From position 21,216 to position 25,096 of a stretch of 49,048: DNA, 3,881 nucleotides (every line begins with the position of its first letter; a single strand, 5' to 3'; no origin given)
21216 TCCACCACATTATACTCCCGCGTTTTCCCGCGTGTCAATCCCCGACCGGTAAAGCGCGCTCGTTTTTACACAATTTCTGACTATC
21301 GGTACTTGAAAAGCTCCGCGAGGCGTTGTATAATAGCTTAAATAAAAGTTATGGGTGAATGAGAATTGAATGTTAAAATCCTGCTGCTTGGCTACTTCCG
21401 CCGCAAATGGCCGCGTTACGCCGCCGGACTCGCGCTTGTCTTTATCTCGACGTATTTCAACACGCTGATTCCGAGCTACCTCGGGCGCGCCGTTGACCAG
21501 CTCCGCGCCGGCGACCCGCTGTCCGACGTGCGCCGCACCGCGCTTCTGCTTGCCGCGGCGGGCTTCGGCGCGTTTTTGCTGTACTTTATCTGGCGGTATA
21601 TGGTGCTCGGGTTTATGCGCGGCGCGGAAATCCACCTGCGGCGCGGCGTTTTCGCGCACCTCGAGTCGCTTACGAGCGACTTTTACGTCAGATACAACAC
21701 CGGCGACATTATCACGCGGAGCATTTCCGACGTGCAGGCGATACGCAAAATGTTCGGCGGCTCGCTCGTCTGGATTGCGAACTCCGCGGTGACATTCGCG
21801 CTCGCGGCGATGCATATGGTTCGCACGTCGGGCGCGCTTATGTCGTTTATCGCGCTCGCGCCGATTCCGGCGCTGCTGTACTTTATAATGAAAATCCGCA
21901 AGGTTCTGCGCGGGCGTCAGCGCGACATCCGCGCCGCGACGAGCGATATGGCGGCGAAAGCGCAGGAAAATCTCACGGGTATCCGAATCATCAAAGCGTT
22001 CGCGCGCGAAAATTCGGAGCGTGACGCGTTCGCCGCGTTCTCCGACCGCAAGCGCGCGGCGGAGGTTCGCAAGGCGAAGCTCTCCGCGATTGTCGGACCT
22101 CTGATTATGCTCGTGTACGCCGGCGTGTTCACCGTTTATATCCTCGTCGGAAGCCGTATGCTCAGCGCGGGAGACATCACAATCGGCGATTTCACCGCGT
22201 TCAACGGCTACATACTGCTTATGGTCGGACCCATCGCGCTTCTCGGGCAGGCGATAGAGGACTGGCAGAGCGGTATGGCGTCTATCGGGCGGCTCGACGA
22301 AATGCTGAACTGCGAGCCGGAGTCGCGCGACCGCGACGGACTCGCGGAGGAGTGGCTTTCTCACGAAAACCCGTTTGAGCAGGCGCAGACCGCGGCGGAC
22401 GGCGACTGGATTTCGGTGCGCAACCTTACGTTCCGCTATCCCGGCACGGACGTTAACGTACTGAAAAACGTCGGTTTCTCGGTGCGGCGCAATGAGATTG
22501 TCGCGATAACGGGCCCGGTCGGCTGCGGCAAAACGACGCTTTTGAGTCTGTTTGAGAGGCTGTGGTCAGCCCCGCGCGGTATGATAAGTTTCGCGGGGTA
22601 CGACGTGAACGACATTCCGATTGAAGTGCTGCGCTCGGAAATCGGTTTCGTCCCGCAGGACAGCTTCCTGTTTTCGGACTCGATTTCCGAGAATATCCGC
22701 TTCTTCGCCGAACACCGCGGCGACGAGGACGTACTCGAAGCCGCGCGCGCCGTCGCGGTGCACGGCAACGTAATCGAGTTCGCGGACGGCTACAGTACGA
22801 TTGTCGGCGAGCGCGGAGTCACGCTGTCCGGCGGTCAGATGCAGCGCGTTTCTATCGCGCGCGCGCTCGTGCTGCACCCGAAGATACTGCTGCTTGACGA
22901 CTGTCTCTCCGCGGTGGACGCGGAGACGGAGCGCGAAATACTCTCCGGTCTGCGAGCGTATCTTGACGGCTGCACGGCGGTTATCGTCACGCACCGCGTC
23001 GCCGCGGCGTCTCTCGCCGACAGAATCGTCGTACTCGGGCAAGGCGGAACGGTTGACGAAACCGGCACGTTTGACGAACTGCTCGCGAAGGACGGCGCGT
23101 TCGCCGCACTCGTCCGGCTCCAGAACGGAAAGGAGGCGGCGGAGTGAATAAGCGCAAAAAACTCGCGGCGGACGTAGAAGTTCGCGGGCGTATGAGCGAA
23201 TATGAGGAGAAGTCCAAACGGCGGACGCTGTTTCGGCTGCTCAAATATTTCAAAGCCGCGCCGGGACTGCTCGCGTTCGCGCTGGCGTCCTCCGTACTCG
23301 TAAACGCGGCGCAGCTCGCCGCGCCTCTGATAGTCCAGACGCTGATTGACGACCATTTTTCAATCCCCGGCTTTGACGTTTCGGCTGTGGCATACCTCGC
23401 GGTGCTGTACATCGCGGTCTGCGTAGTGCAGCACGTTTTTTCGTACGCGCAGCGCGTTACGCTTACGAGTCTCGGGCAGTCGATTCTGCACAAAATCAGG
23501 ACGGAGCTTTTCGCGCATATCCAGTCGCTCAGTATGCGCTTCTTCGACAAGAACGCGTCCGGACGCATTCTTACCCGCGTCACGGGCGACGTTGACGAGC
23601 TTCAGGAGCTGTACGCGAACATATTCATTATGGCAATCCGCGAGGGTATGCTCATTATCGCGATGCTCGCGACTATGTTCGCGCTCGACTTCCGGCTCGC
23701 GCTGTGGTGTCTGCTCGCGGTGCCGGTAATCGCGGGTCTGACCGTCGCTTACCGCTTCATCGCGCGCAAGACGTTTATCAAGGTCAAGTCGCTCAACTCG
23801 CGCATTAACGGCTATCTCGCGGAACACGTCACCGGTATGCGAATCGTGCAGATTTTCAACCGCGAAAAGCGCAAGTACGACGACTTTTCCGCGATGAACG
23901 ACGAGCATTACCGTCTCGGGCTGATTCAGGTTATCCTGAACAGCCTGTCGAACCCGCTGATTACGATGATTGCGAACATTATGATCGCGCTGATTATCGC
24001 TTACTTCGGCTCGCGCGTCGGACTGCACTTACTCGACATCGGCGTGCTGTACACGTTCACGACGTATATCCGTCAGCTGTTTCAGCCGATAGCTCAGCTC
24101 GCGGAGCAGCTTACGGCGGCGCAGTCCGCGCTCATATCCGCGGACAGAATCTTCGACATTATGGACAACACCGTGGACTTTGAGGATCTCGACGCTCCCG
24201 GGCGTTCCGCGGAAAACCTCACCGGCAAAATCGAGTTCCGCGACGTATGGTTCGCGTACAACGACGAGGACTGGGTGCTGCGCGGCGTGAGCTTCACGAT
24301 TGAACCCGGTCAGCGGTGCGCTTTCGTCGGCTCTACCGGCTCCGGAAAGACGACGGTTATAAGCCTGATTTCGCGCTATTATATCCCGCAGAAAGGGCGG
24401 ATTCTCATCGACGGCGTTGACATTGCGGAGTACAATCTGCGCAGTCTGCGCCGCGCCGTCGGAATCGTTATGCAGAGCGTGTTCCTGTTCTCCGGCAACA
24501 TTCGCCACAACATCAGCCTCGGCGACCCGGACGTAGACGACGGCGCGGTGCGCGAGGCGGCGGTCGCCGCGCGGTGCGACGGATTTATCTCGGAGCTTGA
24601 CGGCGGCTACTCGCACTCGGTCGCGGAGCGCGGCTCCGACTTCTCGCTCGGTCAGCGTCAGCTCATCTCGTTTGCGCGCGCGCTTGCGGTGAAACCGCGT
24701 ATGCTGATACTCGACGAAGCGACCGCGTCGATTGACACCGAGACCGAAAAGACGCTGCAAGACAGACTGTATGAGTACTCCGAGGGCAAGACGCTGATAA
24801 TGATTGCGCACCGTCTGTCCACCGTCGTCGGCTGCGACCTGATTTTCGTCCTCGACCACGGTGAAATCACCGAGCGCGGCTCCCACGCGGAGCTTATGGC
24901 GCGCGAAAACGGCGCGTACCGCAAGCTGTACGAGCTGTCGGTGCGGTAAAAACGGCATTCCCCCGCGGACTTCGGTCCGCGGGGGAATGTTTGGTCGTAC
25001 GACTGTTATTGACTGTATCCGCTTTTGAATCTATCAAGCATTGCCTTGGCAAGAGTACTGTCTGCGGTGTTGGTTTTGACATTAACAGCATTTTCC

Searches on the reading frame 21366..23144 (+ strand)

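Call 84: search_protein_families(library=pfam, proteins=[window:21366-23144:+], max_evalue=0.00001)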
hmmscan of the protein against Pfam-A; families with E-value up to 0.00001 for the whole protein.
window:21366-23144:+ (593 aa): 2 families
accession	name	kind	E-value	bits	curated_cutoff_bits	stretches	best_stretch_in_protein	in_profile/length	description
PF00664.28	ABC_membrane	-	5.9e-36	125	28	1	21-289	4-273/274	ABC transporter transmembrane region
PF00005.33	ABC_tran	-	2.2e-28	100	25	1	366-514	1-136/137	ABC transporter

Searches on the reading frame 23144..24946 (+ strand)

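Call 84: search_protein_families(library=pfam, proteins=[window:23144-24946:+], max_evalue=0.00001)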
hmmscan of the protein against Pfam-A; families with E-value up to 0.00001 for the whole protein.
window:23144-24946:+ (601 aa): 2 families
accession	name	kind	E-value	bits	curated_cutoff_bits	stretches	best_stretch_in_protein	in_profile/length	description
PF00664.28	ABC_membrane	-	1e-46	160.3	28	1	44-315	2-273/274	ABC transporter transmembrane region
PF00005.33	ABC_tran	-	5.8e-30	105.1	25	1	379-528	1-137/137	ABC transporter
